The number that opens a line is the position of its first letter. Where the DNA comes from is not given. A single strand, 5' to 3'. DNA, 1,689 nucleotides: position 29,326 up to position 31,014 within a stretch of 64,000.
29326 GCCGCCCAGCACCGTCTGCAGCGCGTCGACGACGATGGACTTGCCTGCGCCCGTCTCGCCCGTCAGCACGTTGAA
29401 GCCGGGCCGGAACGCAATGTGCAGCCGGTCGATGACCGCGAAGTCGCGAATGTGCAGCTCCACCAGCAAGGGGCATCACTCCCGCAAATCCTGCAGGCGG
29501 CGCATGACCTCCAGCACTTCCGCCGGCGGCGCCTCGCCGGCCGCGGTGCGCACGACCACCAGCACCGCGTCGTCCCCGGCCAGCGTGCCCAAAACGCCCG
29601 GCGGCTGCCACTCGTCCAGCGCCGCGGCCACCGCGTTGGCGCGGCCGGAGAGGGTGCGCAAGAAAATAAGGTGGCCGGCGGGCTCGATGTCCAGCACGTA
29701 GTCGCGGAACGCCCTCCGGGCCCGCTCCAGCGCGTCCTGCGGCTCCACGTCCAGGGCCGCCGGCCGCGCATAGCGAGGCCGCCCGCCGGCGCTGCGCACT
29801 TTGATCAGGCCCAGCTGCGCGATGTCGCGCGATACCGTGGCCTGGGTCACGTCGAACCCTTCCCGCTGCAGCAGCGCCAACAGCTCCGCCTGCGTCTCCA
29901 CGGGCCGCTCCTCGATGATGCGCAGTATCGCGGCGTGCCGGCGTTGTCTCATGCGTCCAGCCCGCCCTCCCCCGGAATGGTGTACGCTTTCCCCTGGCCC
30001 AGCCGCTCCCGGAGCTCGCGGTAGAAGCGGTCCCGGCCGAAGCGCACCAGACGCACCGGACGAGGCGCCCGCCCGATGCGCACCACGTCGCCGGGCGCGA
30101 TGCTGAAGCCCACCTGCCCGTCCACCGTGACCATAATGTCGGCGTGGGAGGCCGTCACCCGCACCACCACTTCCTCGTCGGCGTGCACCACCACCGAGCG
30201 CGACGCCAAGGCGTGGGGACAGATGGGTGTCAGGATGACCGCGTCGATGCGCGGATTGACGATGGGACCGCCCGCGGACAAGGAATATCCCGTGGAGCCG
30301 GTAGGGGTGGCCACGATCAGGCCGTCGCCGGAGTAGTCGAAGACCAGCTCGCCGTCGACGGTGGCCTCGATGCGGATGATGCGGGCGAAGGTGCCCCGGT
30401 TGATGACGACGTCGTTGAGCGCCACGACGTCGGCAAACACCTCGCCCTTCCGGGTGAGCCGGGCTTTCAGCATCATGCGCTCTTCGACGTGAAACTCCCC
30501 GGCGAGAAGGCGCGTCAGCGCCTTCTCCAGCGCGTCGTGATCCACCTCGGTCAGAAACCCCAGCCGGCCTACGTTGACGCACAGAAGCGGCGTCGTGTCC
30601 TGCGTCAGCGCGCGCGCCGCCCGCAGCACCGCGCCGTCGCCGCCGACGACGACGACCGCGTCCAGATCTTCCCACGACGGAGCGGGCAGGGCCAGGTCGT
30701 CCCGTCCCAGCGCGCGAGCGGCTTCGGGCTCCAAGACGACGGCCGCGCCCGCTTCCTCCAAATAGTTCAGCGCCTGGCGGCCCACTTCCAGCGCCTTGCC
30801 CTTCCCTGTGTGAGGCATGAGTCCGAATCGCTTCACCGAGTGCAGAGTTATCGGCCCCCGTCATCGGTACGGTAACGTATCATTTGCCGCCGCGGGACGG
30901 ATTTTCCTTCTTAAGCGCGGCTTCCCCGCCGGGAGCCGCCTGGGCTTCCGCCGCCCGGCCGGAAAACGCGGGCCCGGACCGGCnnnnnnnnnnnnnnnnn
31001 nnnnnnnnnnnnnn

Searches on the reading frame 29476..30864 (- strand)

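Call 24: search_protein_families(library=pfam, proteins=[window:29476-30864:-])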
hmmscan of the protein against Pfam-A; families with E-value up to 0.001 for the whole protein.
window:29476-30864:- (462 aa): 2 families
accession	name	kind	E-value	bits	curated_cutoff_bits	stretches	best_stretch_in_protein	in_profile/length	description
PF01316.27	Arg_repressor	-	5.9e-22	77.6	27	1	306-368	3-65/70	Arginine repressor, DNA binding domain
PF02863.23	Arg_repressor_C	-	1.3e-18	67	25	1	386-442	1-57/68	Arginine repressor, C-terminal domain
